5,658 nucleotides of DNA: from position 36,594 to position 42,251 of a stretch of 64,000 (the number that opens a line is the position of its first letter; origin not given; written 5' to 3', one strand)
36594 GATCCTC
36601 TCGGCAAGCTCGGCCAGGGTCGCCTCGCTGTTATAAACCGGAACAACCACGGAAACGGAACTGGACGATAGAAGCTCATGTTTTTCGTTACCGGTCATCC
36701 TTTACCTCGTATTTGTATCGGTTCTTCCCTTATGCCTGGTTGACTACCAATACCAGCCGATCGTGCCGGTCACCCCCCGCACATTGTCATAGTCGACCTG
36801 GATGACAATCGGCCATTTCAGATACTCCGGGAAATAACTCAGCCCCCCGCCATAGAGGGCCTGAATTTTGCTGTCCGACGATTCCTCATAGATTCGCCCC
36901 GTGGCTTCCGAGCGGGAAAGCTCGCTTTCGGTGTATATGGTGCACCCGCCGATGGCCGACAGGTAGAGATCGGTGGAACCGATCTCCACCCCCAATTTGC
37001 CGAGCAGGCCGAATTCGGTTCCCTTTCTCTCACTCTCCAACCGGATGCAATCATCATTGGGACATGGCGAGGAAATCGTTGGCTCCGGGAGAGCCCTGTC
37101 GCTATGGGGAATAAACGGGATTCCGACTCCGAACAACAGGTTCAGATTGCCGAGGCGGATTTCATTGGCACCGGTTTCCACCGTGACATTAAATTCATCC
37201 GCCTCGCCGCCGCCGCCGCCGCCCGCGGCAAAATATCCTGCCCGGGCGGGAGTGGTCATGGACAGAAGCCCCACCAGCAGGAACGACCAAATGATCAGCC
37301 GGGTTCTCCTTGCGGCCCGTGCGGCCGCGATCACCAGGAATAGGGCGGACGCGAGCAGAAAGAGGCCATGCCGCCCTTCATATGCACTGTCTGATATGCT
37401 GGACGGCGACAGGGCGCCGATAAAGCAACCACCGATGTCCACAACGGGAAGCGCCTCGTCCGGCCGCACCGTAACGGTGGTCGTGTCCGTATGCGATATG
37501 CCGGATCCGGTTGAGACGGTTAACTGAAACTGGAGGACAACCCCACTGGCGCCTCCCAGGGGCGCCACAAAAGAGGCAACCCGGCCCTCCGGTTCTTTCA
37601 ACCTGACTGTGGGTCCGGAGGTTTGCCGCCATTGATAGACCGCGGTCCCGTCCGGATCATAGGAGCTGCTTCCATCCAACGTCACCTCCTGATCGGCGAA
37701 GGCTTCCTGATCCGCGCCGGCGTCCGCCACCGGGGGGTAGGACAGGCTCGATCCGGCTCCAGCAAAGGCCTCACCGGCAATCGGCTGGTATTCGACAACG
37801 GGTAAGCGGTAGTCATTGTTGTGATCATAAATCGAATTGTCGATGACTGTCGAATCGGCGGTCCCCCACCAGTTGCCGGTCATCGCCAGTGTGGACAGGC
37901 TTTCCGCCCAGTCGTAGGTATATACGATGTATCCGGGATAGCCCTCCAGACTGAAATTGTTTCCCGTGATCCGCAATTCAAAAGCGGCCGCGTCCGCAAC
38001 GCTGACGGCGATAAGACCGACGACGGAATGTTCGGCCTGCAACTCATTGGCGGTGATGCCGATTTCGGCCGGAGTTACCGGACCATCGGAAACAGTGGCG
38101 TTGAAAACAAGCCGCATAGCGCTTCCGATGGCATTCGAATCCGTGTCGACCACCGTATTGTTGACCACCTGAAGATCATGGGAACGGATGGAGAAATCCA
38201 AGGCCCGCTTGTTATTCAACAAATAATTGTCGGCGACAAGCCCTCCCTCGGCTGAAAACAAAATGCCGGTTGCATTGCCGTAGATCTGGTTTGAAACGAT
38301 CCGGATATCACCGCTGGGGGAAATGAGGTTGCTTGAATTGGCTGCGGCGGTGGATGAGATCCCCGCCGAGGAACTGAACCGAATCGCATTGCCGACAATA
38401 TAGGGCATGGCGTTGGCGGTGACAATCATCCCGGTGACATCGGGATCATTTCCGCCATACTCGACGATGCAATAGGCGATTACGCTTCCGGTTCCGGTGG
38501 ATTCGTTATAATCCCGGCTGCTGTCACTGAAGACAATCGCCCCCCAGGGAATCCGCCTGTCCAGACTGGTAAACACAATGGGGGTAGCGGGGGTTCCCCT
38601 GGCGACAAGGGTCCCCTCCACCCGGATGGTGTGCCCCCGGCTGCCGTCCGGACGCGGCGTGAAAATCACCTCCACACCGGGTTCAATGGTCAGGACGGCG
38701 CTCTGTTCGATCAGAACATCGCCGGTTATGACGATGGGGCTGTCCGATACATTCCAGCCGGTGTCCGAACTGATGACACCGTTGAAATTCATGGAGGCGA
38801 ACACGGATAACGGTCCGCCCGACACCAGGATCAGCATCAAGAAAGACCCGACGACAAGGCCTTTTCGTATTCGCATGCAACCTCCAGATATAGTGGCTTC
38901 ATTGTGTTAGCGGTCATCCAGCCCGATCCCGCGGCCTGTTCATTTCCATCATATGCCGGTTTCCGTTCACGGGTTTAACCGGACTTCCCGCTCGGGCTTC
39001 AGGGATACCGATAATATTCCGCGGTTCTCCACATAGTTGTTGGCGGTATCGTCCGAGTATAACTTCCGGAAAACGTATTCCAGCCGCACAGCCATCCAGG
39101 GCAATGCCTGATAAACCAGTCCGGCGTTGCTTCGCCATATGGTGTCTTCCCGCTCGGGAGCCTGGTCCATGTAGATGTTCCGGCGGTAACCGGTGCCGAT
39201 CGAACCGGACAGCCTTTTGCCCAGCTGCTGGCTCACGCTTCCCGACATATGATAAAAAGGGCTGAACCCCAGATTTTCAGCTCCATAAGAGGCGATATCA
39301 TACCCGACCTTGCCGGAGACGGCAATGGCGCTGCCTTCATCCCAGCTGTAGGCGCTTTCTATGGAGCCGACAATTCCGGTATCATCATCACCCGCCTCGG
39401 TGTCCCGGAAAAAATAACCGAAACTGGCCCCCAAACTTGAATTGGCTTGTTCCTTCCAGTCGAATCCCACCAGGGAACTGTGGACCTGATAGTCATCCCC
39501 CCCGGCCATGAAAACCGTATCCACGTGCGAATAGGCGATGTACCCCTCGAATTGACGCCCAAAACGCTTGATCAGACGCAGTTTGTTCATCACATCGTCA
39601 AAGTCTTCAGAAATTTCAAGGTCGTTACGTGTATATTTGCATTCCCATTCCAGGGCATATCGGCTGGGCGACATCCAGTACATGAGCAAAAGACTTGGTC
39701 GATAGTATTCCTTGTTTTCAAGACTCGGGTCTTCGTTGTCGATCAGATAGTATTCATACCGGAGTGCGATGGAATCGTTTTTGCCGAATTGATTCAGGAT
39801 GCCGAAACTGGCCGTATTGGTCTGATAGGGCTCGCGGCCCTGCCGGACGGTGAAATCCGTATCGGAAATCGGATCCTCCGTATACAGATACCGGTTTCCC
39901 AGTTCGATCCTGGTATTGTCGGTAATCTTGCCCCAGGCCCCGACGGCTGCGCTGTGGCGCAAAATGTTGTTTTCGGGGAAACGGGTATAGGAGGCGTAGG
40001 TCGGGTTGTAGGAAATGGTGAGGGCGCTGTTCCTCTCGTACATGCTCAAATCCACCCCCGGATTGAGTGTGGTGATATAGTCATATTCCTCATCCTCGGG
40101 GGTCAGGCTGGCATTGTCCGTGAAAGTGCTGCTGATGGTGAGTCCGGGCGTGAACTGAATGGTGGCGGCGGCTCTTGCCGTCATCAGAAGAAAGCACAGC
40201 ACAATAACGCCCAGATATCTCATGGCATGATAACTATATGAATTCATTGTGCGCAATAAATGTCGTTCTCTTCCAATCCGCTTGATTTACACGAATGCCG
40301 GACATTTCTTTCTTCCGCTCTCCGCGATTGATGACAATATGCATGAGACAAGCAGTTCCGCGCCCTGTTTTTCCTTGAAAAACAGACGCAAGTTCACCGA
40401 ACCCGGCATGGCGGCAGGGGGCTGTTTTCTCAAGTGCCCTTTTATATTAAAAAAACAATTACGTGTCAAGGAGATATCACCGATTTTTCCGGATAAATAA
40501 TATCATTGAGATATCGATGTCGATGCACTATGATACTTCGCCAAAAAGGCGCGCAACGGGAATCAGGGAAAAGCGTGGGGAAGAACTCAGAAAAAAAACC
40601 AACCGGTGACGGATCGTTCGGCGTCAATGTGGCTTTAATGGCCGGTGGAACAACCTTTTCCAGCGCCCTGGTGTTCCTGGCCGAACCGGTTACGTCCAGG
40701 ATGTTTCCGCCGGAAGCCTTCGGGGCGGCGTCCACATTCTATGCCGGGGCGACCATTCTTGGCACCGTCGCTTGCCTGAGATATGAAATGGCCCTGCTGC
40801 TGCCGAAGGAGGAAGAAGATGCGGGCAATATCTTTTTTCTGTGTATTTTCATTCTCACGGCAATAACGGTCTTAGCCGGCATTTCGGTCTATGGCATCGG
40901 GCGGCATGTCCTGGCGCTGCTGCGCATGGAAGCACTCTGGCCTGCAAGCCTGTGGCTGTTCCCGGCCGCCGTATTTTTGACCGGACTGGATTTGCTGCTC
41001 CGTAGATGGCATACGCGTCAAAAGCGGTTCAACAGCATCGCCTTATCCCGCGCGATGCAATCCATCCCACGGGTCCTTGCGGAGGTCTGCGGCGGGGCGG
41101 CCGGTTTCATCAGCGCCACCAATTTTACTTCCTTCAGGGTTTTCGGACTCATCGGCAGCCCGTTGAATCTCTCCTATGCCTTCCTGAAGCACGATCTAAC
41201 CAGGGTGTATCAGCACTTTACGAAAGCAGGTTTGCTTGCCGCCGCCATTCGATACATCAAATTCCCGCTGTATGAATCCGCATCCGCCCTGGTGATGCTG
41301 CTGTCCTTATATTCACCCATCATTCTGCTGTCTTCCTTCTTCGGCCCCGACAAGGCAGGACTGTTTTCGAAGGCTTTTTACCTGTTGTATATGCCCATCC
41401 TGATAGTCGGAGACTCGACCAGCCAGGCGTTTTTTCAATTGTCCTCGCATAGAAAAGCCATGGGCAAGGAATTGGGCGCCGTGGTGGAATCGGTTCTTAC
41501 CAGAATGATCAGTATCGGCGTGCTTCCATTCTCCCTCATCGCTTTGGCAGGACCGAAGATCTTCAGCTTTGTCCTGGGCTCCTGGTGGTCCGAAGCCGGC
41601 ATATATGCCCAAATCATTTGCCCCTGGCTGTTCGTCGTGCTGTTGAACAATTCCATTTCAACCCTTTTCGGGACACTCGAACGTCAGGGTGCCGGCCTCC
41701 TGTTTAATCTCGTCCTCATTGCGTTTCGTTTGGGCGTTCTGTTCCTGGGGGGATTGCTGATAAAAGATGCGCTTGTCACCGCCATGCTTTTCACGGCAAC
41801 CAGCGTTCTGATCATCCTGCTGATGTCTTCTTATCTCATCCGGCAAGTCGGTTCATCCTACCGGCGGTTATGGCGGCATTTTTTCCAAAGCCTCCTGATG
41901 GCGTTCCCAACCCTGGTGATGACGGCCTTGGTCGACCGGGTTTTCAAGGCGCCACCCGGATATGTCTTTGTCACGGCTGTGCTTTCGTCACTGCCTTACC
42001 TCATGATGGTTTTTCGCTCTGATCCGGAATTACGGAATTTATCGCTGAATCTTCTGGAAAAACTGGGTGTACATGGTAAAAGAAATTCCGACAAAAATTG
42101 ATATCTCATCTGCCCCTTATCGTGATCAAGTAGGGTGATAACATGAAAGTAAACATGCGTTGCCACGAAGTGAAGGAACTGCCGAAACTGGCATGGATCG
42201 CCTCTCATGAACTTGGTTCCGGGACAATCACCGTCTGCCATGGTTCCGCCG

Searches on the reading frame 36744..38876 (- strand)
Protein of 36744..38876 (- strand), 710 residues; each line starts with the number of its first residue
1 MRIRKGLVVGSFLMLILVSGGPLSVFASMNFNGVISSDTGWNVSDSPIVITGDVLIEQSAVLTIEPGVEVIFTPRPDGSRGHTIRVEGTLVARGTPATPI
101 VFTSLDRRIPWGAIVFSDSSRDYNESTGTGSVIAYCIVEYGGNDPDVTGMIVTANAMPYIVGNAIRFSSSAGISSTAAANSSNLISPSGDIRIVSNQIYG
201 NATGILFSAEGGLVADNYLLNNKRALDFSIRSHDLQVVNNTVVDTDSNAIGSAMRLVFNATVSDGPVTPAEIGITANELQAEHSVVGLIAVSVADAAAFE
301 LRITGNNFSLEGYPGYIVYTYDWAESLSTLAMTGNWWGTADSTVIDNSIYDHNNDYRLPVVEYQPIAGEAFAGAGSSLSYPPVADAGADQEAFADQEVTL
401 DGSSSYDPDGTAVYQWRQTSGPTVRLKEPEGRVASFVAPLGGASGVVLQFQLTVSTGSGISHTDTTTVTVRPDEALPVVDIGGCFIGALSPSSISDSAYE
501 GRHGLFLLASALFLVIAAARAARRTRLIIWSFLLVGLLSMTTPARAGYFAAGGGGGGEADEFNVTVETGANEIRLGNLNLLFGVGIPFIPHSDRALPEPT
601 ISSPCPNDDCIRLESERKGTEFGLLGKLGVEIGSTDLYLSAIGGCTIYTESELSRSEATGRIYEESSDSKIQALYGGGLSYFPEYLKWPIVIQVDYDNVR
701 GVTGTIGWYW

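Call 14: search_protein_families(library=pfam, proteins=[window:36744-38876:-], max_evalue=0.00001)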
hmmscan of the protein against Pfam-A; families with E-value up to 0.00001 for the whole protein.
window:36744-38876:- (710 aa): 1 family
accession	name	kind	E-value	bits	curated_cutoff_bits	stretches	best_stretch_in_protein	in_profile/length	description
PF22352.2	K319L-like_PKD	-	4.7e-14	52.6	27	1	386-470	1-84/84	K319L-like, PKD domain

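Call 52: search_protein_families(library=ncbifam, proteins=[window:36744-38876:-], max_evalue=0.0001)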
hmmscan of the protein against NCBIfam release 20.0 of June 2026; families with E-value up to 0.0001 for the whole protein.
window:36744-38876:- (710 aa): 2 families
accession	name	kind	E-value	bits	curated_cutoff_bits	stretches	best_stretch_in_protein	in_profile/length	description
NF038112.1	myxo_dep_M36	subfamily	4.2e-18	63.9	1500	1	253-480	1257-1479/1604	myxosortase-dependent M36 family metallopeptidase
NF038111.1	rhom_dep_M36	equivalog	2.5e-07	28.5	1700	1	380-473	1186-1277/1315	rhombosortase-dependent M36 family metallopeptidase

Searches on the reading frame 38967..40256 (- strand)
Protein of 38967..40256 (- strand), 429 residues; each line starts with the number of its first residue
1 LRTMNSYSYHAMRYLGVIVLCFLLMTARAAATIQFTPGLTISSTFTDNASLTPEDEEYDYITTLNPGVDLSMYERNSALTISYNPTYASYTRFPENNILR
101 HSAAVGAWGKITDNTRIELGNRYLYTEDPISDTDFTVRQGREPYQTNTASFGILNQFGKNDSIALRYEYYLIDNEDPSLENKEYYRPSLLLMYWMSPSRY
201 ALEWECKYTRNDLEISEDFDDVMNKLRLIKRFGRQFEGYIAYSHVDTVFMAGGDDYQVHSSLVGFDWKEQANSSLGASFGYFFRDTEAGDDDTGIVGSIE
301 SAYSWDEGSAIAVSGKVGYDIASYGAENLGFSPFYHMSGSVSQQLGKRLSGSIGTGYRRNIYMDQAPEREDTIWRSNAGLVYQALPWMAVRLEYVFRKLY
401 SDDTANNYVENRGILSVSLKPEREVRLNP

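Call 14: search_protein_families(library=pfam, proteins=[window:38967-40256:-], max_evalue=0.00001)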
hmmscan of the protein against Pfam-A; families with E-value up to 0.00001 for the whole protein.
window:38967-40256:- (429 aa): 1 family
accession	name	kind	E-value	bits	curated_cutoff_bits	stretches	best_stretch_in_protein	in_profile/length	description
PF10082.15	BBP2_2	-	4.6e-14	52.5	23.7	2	35-159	15-140/378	Putative beta-barrel porin 2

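Call 52: search_protein_families(library=ncbifam, proteins=[window:38967-40256:-], max_evalue=0.0001)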
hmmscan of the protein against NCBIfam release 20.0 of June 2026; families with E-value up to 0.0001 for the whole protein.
window:38967-40256:- (429 aa): 1 family
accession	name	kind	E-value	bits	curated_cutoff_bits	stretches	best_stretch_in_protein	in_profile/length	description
TIGR03016.1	pepcterm_hypo_1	hypoth_equivalog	1.4e-21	77.1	90.85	2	30-281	1-256/477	TIGR03016 family PEP-CTERM system-associated outer membrane protein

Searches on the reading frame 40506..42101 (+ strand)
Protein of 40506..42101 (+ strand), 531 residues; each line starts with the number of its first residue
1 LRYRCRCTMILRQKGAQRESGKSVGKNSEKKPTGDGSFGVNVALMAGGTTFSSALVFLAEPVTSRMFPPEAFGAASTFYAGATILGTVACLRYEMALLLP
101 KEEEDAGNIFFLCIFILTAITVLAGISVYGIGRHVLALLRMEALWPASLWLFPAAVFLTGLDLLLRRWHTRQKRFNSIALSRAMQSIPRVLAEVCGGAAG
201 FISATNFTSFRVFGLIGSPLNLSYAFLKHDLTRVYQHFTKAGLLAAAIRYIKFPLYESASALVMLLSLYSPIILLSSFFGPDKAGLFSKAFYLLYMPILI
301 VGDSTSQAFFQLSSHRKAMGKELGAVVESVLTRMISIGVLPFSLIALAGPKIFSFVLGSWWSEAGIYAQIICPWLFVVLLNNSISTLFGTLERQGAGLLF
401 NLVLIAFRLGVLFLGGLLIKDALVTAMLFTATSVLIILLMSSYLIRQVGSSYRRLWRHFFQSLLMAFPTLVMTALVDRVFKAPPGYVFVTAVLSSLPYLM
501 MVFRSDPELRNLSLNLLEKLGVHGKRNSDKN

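Call 14: search_protein_families(library=pfam, proteins=[window:40506-42101:+], max_evalue=0.00001)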
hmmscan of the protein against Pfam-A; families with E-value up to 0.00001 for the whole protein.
window:40506-42101:+ (531 aa): 0 families

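Call 52: search_protein_families(library=ncbifam, proteins=[window:40506-42101:+], max_evalue=0.0001)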
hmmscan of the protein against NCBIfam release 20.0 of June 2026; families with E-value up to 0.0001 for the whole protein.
window:40506-42101:+ (531 aa): 1 family
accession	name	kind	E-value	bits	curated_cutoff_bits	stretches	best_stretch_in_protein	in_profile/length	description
NF007773.0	PRK10459.1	equivalog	2.5e-07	30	273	1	248-506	207-468/492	MOP flippase family protein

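Call 68: search_protein_families(library=pfam, proteins=[window:40506-42101:+], max_evalue=1)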
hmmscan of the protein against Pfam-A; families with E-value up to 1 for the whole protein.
window:40506-42101:+ (531 aa): 1 family
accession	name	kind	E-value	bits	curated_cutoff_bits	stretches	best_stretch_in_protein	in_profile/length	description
PF13440.11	Polysacc_synt_3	-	4.3e-05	23.4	23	1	113-364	49-291/293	Polysaccharide biosynthesis protein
